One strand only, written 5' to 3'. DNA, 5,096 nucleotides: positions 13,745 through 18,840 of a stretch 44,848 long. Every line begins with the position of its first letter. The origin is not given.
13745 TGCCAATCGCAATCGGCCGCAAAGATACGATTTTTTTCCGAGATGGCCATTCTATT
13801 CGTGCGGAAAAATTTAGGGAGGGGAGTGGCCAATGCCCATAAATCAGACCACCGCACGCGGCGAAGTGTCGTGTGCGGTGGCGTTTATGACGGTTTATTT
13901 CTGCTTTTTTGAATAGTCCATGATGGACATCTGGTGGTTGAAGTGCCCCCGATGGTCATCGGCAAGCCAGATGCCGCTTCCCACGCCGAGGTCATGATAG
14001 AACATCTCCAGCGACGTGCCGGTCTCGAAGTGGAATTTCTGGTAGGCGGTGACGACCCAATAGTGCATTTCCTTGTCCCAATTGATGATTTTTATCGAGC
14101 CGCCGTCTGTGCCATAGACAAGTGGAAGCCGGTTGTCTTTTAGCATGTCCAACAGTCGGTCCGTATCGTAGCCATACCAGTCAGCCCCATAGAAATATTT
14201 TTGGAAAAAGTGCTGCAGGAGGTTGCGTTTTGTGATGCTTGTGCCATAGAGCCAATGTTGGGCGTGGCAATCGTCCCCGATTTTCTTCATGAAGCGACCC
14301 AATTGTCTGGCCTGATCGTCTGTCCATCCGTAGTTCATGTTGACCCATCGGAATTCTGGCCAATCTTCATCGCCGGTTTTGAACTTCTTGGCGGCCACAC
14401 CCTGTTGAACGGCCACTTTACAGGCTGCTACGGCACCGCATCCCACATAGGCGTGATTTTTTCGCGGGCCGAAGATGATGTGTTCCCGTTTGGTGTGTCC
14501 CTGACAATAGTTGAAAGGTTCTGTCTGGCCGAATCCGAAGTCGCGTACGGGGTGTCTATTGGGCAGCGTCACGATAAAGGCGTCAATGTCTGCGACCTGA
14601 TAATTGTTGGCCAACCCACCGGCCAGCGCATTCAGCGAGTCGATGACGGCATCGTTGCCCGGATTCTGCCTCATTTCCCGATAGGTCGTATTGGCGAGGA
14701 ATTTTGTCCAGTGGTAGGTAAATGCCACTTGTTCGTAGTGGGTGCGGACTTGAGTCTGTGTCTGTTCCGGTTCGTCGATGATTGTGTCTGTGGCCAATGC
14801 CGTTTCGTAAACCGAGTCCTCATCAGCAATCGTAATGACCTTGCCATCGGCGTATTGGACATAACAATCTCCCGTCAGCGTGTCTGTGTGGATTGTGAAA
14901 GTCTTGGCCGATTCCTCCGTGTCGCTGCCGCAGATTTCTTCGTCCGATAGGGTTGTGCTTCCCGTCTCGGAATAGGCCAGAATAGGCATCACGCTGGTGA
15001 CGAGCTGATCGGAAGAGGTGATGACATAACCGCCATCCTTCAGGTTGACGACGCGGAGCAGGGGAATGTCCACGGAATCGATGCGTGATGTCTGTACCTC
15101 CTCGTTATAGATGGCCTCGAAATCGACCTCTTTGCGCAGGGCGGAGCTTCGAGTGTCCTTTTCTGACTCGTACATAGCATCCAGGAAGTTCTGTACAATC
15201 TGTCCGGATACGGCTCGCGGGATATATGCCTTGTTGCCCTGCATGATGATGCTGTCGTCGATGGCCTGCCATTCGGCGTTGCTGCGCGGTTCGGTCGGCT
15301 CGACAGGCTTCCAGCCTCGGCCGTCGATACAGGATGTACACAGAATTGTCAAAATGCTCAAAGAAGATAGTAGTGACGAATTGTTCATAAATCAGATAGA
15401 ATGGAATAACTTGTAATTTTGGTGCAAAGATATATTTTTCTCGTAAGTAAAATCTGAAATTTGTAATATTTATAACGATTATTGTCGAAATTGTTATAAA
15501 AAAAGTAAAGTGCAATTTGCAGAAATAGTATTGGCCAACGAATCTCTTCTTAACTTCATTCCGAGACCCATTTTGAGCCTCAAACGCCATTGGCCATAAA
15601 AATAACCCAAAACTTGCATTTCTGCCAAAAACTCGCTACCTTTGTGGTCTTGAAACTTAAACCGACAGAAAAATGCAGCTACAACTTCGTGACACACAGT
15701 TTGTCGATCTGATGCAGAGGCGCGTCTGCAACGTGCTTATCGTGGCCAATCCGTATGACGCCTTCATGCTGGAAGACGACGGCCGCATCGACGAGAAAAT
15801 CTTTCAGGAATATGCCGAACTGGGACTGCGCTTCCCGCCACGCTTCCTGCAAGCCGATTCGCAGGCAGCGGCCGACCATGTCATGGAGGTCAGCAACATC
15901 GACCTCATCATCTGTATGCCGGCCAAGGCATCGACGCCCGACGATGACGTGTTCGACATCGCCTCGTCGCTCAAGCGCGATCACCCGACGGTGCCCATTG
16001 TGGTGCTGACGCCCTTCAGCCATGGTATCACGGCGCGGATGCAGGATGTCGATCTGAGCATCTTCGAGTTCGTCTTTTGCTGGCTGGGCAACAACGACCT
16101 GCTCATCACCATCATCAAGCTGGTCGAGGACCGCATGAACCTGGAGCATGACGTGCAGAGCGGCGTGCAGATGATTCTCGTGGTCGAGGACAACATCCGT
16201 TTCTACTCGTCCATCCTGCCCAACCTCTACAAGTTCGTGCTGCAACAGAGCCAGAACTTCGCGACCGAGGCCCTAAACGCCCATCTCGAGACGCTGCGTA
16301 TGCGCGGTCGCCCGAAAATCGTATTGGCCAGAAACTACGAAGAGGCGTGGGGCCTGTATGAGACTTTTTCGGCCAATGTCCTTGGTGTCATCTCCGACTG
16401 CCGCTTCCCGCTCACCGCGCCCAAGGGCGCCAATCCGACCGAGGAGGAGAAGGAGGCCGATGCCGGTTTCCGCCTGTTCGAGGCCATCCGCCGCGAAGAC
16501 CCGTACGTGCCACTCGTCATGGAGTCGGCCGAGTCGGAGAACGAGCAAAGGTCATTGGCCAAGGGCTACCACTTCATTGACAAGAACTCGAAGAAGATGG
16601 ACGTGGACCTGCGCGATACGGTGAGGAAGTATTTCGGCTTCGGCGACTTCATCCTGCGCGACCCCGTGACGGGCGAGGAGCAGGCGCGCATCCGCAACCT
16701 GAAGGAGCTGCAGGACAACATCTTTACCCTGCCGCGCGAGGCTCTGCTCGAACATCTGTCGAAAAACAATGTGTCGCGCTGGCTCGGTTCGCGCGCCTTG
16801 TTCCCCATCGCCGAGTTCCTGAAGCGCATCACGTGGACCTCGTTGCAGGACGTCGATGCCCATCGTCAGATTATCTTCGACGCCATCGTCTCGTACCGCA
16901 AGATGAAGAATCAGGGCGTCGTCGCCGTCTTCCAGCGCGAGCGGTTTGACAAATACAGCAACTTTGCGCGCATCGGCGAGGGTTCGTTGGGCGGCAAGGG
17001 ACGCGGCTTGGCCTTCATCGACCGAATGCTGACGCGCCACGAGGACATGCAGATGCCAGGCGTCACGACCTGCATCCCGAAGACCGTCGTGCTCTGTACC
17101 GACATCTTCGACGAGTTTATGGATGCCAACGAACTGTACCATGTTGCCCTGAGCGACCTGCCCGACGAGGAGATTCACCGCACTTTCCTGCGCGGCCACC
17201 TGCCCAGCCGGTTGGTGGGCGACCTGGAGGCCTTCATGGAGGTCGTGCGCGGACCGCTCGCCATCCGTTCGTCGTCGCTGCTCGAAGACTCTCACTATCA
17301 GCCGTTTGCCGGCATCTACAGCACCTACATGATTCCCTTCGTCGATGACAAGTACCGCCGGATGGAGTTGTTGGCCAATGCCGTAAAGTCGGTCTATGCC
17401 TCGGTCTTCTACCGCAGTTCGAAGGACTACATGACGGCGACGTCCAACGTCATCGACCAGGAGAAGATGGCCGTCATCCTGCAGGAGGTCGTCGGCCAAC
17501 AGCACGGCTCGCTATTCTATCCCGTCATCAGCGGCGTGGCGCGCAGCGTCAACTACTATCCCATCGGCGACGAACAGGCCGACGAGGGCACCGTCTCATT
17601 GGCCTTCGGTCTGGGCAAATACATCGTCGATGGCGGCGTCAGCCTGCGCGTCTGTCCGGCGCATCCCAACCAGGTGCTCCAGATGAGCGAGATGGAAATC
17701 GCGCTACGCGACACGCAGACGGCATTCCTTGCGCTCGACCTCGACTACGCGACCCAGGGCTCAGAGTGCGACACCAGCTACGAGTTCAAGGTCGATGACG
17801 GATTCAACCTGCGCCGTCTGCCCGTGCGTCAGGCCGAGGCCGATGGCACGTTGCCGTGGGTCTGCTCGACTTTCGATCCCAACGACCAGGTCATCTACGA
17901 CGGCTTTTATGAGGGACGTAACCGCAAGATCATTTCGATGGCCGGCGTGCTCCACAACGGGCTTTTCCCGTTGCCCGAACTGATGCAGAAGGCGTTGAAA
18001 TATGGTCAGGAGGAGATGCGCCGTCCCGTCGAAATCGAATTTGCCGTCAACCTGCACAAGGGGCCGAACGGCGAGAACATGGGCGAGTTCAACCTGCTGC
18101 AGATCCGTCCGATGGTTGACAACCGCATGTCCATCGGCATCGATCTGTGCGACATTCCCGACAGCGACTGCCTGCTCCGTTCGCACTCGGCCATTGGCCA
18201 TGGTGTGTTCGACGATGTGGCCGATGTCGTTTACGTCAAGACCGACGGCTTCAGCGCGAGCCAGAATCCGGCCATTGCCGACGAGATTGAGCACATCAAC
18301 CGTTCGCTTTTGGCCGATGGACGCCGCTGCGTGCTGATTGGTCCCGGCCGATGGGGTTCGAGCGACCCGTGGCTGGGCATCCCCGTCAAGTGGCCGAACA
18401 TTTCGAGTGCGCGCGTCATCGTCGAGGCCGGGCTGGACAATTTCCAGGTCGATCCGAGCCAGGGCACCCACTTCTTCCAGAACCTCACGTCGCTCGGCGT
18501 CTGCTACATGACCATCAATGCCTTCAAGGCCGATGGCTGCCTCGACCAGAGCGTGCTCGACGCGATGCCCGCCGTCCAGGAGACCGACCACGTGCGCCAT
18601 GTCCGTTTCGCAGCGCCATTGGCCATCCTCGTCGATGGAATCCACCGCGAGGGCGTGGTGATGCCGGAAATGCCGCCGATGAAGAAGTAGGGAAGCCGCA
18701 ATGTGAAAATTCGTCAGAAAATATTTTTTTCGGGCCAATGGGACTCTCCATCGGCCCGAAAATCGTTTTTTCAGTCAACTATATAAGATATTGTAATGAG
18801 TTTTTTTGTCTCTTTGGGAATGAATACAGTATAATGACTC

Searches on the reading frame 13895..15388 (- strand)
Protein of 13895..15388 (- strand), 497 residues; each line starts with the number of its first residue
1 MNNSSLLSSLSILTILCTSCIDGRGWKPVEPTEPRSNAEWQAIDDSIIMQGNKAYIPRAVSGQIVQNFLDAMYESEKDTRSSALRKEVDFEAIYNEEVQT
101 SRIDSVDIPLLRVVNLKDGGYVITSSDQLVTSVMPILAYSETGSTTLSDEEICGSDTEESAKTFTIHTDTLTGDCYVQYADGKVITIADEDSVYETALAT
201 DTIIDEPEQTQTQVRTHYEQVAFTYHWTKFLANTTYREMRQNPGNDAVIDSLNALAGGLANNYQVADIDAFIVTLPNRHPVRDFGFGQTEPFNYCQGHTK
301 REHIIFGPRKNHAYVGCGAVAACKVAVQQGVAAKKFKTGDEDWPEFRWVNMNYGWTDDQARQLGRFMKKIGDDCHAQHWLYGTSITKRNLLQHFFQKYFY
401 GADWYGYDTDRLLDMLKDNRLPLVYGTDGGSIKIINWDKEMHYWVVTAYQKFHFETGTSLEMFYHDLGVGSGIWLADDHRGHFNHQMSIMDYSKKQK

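Call 91: search_protein_families(library=pfam, proteins=[window:13895-15388:-], max_evalue=0.001)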
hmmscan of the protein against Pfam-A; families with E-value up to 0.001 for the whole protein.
window:13895-15388:- (497 aa): 2 families
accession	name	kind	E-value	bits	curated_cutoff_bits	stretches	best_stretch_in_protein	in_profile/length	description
PF13734.11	Inhibitor_I69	-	2.4e-06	28.3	25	1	83-147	31-80/98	Spi protease inhibitor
PF01640.23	Peptidase_C10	-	4.1e-05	24.4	26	1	286-452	1-180/194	Peptidase C10 family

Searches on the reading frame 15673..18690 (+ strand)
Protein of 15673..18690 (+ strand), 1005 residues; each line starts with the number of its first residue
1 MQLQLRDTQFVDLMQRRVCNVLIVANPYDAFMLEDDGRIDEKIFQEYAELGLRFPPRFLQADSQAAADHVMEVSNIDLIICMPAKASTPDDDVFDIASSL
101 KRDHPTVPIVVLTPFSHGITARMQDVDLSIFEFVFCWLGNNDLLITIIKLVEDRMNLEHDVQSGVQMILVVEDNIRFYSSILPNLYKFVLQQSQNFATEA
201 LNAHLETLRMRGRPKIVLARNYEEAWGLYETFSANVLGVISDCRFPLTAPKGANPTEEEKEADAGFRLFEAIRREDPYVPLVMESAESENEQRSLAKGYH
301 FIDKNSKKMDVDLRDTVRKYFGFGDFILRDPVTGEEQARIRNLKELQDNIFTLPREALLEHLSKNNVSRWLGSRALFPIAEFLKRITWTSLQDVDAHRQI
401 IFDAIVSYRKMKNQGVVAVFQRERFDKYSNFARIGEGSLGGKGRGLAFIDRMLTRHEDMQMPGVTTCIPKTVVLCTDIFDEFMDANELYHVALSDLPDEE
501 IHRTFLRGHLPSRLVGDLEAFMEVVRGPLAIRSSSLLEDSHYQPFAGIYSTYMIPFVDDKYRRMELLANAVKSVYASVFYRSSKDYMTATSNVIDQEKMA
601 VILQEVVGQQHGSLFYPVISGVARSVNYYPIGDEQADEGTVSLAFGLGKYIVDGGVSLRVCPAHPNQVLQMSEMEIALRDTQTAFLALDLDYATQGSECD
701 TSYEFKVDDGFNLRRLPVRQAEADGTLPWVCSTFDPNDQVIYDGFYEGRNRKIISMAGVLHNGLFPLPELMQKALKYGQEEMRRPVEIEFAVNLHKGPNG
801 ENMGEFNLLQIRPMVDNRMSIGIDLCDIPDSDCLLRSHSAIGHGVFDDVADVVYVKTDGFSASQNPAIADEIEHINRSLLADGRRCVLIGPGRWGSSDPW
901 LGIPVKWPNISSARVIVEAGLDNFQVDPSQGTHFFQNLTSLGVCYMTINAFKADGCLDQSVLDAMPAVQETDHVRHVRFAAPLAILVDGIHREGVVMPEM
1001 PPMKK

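Call 91: search_protein_families(library=pfam, proteins=[window:15673-18690:+], max_evalue=0.001)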
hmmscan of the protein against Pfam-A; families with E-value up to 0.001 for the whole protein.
window:15673-18690:+ (1005 aa): 1 family
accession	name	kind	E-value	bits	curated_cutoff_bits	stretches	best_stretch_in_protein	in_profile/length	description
PF01326.24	PPDK_N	-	1.3e-37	130.3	27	1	438-815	3-310/328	Pyruvate phosphate dikinase, AMP/ATP-binding domain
